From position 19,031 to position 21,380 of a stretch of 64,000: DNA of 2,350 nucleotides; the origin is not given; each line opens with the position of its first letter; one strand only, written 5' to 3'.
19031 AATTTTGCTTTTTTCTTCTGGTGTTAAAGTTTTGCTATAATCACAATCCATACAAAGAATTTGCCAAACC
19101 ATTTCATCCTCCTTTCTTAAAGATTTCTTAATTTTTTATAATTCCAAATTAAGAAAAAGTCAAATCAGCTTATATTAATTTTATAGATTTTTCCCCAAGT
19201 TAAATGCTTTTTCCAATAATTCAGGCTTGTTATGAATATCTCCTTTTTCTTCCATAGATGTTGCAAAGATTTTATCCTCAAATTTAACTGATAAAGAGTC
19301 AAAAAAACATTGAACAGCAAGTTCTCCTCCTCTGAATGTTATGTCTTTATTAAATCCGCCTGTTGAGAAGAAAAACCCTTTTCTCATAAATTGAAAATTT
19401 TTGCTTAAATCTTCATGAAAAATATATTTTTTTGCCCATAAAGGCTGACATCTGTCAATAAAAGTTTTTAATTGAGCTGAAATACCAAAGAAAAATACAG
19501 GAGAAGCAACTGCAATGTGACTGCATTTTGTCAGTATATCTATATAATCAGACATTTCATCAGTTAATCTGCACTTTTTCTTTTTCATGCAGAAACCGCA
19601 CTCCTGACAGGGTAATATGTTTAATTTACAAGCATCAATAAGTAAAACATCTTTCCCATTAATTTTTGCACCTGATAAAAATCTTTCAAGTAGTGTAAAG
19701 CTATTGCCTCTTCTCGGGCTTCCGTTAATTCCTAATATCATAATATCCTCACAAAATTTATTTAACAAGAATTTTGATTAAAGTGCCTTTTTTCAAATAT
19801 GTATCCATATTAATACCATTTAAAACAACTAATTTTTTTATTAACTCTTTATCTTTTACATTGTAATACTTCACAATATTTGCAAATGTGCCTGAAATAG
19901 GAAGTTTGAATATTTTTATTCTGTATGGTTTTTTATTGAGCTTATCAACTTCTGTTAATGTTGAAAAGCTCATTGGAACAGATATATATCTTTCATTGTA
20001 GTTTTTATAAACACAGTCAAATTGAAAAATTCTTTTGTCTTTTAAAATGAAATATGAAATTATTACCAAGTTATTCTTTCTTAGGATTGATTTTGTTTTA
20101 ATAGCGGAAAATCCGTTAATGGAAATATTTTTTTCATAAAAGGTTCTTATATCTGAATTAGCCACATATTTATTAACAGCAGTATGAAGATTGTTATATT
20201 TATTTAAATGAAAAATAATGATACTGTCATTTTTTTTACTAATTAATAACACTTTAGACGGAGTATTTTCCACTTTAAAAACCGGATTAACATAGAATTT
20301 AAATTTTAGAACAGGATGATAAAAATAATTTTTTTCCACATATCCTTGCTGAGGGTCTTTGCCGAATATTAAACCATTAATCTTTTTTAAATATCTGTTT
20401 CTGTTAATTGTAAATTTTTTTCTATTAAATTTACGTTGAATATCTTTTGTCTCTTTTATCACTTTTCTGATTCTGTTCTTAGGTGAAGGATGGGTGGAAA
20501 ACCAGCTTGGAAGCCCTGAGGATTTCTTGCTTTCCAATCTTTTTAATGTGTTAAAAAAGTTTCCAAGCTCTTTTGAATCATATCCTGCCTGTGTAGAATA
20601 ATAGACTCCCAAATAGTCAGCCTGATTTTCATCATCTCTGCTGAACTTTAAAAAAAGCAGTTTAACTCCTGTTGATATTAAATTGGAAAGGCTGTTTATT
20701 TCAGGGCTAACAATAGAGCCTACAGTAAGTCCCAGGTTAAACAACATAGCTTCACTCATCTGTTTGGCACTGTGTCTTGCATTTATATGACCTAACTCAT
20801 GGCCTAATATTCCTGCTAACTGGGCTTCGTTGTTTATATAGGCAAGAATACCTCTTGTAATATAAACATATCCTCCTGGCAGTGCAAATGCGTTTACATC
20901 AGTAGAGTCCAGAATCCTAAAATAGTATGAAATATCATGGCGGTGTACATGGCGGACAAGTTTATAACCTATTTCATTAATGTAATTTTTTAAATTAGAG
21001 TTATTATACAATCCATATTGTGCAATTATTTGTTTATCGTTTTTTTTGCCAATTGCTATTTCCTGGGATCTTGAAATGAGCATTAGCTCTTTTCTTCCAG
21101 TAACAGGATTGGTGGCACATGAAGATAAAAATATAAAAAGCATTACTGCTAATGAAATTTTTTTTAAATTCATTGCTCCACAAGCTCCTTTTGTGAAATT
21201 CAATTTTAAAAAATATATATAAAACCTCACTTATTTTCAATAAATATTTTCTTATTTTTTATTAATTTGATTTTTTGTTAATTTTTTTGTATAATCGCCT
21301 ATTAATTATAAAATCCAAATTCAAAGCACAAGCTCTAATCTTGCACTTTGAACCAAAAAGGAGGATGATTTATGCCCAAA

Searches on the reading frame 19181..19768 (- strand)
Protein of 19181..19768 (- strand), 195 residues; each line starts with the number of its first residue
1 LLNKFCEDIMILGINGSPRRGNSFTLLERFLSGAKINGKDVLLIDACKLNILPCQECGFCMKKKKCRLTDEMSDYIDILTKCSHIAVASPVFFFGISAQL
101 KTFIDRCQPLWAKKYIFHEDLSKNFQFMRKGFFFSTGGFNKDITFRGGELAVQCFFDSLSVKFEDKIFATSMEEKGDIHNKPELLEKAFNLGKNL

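Call 71: search_protein_families(library=pfam, proteins=[window:19181-19768:-], max_evalue=0.00001)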
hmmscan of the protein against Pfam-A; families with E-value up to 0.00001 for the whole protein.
window:19181-19768:- (195 aa): 2 families
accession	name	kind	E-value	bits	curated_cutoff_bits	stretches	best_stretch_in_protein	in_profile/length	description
PF03358.20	FMN_red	-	1.2e-15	57.9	24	1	11-116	3-109/152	NADPH-dependent FMN reductase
PF02525.22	Flavodoxin_2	-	2.3e-07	31.2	27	1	11-126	3-124/198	Flavodoxin-like fold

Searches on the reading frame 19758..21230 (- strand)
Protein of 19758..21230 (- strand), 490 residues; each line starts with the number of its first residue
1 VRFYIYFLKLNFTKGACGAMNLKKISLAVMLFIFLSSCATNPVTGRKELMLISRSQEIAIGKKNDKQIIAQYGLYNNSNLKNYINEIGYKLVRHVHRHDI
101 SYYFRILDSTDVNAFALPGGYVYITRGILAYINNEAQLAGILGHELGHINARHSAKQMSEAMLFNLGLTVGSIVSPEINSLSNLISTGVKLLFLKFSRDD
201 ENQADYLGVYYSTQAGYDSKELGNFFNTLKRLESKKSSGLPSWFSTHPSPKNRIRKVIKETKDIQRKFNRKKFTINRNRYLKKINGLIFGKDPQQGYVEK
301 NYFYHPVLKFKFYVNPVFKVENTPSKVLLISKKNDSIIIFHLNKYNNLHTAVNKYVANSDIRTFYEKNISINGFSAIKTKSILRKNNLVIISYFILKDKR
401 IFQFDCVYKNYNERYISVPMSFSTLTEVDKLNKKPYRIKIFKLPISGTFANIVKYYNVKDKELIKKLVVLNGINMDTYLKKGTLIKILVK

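Call 71: search_protein_families(library=pfam, proteins=[window:19758-21230:-], max_evalue=0.00001)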
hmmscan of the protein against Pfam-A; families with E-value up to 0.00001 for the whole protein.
window:19758-21230:- (490 aa): 1 family
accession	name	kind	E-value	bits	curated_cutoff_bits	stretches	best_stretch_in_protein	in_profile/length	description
PF01435.24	Peptidase_M48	-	2.2e-34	119.4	20.3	1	81-257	4-182/186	Peptidase family M48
